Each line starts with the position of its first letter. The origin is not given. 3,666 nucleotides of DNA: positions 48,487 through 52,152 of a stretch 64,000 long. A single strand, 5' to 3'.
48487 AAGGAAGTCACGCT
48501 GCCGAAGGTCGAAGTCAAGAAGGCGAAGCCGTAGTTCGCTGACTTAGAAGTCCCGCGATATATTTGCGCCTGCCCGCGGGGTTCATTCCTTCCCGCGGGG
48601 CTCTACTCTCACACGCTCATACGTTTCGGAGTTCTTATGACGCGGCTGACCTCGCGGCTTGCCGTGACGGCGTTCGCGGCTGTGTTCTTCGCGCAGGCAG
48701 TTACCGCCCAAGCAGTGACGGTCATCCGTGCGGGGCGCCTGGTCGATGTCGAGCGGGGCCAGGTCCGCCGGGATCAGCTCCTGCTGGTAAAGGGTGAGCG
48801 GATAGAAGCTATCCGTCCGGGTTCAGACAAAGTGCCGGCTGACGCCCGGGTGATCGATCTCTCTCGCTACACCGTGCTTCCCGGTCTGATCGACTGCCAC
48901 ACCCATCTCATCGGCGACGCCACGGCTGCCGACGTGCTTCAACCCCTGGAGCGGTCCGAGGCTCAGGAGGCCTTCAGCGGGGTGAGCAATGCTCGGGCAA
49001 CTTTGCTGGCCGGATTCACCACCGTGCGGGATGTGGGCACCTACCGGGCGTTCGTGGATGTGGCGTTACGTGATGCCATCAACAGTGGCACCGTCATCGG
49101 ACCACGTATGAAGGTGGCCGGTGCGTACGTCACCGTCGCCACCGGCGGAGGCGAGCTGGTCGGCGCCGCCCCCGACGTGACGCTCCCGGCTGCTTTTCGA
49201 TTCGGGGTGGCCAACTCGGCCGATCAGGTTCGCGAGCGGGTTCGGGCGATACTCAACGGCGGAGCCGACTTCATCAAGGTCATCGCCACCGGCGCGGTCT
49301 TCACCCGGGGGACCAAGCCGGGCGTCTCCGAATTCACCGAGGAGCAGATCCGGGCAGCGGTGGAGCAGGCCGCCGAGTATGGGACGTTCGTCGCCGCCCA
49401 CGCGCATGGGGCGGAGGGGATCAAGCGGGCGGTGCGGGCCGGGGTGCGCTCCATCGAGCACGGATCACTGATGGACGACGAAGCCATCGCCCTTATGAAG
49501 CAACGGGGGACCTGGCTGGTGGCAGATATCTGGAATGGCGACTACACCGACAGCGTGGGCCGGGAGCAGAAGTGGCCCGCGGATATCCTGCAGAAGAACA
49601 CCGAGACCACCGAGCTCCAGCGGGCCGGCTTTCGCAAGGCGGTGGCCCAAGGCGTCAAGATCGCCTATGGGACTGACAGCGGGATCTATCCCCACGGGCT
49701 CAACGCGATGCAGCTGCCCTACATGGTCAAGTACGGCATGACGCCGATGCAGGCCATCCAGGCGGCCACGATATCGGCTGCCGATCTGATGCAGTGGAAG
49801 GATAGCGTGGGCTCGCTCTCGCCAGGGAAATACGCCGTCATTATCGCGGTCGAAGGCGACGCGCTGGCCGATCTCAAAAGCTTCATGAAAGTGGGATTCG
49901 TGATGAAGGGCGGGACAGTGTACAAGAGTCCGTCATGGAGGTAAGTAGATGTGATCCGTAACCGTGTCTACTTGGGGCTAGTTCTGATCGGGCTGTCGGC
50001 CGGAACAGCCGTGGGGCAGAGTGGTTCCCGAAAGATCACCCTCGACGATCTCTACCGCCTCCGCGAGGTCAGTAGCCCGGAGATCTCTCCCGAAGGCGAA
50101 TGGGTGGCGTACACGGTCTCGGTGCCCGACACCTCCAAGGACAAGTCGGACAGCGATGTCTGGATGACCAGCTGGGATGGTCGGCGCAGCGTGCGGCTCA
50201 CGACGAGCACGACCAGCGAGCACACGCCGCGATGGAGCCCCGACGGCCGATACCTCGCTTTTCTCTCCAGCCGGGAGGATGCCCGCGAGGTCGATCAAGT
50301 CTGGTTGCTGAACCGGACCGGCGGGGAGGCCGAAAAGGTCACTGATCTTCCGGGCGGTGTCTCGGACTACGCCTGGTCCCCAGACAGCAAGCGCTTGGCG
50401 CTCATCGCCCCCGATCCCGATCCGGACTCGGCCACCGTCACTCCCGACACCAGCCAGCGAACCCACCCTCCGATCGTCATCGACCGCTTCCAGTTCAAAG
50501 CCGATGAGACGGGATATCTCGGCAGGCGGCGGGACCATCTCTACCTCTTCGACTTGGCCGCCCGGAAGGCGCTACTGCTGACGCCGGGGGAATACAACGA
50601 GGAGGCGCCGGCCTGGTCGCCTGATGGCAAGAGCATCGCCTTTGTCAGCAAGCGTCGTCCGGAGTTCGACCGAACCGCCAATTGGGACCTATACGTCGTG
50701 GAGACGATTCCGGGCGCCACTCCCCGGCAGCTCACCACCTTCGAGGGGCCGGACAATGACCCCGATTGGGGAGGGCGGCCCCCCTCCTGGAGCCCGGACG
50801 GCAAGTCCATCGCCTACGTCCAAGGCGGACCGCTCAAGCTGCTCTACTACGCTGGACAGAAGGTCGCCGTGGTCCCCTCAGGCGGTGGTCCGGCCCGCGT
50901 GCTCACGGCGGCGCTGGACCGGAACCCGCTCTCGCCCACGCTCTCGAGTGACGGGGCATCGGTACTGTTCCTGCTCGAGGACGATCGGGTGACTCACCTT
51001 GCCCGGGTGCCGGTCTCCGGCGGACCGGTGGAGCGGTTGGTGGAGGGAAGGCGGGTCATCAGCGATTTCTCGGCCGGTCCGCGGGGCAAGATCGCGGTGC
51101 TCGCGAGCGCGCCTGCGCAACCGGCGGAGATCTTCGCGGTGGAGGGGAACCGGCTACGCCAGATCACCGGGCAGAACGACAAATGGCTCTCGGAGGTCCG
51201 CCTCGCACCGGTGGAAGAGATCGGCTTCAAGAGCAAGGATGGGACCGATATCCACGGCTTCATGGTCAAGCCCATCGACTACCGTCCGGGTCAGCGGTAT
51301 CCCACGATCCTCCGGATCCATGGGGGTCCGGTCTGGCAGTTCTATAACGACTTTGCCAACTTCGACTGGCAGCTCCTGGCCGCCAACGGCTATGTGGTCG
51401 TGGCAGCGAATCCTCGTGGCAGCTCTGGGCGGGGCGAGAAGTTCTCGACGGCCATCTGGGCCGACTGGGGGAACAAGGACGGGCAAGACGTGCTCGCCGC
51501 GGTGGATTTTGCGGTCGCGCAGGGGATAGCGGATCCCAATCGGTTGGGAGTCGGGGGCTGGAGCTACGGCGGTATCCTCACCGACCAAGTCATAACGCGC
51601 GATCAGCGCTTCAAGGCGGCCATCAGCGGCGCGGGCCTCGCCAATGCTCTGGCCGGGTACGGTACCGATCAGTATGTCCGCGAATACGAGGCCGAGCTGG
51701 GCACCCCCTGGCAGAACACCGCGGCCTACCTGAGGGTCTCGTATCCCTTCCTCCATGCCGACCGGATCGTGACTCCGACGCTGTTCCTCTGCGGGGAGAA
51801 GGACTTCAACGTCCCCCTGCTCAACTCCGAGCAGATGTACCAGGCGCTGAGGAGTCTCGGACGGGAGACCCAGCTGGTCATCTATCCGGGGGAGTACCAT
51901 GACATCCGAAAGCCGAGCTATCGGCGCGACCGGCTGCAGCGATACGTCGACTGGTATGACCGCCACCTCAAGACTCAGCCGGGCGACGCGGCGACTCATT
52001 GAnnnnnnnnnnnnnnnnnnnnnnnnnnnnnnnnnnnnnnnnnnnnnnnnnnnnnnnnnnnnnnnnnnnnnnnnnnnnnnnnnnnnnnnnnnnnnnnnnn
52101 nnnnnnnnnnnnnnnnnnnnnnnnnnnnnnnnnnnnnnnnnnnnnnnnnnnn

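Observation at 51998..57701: Two paralogous uncharacterised lipoproteins bracket the susC-susD pair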

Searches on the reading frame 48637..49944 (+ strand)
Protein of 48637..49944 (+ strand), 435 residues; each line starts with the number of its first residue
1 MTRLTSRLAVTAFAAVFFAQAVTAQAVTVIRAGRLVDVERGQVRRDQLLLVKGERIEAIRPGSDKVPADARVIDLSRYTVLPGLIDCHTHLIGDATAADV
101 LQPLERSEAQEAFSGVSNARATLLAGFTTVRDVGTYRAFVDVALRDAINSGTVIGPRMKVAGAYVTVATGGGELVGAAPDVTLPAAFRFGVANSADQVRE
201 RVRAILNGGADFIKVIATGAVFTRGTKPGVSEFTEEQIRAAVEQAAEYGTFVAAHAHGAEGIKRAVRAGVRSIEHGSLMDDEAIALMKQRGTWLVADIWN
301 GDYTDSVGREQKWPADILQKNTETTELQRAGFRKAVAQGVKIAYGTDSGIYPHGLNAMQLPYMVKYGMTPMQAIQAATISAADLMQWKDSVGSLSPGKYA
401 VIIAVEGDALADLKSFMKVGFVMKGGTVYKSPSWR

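Call 6: search_protein_families(library=pfam, proteins=[window:48637-49944:+], max_evalue=0.1)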
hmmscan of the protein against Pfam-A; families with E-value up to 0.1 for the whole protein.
window:48637-49944:+ (435 aa): 2 families
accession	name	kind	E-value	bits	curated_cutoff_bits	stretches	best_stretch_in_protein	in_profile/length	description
PF01979.26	Amidohydro_1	-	3.2e-54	184.9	25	1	79-427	1-343/345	Amidohydrolase family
PF07969.17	Amidohydro_3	-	5.2e-13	49.7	29.7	2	211-410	241-449/472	Amidohydrolase family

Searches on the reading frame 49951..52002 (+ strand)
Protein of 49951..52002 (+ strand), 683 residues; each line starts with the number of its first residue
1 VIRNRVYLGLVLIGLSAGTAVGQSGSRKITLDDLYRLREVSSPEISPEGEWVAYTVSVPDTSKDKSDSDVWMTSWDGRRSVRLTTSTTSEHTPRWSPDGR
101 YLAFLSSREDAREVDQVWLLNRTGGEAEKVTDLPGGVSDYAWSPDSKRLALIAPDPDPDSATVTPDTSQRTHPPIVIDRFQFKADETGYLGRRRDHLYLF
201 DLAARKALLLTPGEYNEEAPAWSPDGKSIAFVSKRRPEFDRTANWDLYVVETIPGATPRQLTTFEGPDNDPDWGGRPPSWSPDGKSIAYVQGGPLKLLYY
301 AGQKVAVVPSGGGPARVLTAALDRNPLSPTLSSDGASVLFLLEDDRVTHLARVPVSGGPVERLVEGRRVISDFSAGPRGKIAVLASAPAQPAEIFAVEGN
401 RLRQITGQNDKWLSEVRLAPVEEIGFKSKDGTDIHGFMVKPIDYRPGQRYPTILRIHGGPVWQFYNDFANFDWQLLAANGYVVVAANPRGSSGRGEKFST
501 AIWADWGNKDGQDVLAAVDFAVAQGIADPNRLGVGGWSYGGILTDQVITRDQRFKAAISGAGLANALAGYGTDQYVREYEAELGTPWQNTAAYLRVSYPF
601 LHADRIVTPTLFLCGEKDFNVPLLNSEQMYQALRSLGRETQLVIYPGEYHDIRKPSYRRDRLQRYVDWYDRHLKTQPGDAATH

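Call 6: search_protein_families(library=pfam, proteins=[window:49951-52002:+], max_evalue=0.1)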
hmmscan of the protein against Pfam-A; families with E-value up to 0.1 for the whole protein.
window:49951-52002:+ (683 aa): 15 families
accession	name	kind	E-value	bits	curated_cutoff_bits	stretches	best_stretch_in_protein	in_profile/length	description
PF00326.27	Peptidase_S9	-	8.2e-53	179.5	22.6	1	471-675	5-212/213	Prolyl oligopeptidase family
PF07676.18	PD40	-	7.5e-27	93.1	20.9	3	210-249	4-38/38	WD40-like Beta Propeller Repeat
PF02129.25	Peptidase_S15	-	7.4e-10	39.4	23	1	439-574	10-141/262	X-Pro dipeptidyl-peptidase (S15 family)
PF01738.24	DLH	-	1.1e-09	38.7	21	1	475-651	36-187/217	Dienelactone hydrolase family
PF00930.27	DPPIV_N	-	6.2e-09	35.5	22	1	195-290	23-118/354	Dipeptidyl peptidase IV (DPP IV) N-terminal region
PF12146.15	Hydrolase_4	-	3e-07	30.4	27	1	602-652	186-234/239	Serine aminopeptidase, S33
PF07859.19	Abhydrolase_3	-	6.4e-05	23.2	25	1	512-651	50-207/210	alpha/beta hydrolase fold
PF25174.1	Beta-prop_THOC3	-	7.8e-05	22.2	305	1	69-151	68-146/272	THOC3 beta-propeller domain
PF20434.5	BD-FAE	-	8.6e-05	22.6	26.8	1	448-633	11-215/215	BD-FAE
PF03959.19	FSH1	-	0.0033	17.6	21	1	533-645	104-195/211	Serine hydrolase (FSH1)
PF05448.18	AXE1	-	0.006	15.8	21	0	419-497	54-126/321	Acetyl xylan esterase (AXE1)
PF12697.13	Abhydrolase_6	-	0.017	16.3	26.3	1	456-571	4-97/217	Alpha/beta hydrolase family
PF12740.14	PETase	-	0.036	13.9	28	0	515-561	104-156/263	PET hydrolase-like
PF00561.26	Abhydrolase_1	-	0.074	13.1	25.8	0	597-651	191-239/245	alpha/beta hydrolase fold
PF02230.22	Abhydrolase_2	-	0.092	13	23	0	608-654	157-203/217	Phospholipase/Carboxylesterase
